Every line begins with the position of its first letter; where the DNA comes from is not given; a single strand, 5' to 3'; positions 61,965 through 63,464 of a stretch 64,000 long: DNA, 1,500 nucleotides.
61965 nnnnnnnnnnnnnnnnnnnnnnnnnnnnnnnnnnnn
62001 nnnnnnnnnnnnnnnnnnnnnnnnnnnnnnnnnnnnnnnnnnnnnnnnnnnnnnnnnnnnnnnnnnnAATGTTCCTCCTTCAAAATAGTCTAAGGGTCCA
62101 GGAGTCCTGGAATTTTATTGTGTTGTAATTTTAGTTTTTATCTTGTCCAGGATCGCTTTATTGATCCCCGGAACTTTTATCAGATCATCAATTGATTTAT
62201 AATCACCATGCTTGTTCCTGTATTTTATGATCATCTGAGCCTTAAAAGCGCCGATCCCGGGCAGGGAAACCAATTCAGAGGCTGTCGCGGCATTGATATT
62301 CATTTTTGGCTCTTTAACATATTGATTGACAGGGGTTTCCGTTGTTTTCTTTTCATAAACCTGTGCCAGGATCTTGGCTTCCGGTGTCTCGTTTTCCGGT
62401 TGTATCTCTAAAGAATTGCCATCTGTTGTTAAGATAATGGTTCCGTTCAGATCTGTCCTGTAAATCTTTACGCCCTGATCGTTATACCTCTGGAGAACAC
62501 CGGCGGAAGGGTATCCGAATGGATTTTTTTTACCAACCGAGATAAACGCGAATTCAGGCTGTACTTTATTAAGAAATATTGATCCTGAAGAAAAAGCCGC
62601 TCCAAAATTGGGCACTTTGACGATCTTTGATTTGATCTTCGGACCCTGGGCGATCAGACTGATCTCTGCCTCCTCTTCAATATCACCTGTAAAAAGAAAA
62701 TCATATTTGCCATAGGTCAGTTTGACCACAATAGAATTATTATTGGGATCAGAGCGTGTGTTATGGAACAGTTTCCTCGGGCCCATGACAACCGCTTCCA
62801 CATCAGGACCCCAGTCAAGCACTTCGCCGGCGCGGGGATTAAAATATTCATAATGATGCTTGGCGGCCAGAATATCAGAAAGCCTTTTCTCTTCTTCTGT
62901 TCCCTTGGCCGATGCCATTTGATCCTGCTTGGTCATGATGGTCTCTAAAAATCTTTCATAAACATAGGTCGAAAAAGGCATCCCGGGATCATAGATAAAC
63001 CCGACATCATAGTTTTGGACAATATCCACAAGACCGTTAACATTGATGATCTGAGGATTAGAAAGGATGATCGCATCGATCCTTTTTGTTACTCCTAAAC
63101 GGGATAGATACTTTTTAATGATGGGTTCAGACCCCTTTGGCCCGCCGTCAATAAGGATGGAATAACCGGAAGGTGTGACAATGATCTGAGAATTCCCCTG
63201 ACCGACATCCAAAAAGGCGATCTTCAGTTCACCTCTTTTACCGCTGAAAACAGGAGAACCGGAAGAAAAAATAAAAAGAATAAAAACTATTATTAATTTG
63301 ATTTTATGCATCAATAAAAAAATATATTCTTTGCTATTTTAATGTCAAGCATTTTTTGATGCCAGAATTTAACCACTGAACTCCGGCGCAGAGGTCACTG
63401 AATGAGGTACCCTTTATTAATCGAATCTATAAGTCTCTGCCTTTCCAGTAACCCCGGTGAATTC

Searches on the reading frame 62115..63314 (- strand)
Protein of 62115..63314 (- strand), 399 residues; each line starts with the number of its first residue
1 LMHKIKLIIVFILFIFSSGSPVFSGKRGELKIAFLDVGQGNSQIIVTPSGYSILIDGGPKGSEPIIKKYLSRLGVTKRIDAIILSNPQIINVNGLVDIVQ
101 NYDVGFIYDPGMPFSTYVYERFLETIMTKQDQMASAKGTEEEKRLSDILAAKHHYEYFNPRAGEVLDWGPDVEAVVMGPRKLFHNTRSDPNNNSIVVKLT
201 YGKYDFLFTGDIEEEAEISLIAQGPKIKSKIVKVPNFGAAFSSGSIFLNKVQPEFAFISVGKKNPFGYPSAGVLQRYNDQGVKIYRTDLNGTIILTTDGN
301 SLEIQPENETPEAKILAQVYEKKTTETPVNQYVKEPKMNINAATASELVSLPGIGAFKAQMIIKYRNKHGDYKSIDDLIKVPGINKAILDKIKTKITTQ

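Call 36: find_encoding_contigs(protein=window:62115-63314:-, flank=10000, max_places=4)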
Protein window:62115-63314:- (399 aa): no gene with exactly this product is on record in the collection.

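Call 49: search_protein_families(library=pfam, proteins=[window:62115-63314:-], max_evalue=0.00001)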
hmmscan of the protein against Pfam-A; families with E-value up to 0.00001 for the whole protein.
window:62115-63314:- (399 aa): 3 families
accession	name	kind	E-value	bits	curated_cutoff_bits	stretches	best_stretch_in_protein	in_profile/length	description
PF12836.13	HHH_3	-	4.2e-18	65.7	27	1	333-397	1-65/65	Helix-hairpin-helix motif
PF00633.29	HHH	-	1.5e-06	28.2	24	0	339-365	4-30/30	Helix-hairpin-helix motif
PF00753.33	Lactamase_B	-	4.5e-06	27.2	22.7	0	155-223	97-161/196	Metallo-beta-lactamase superfamily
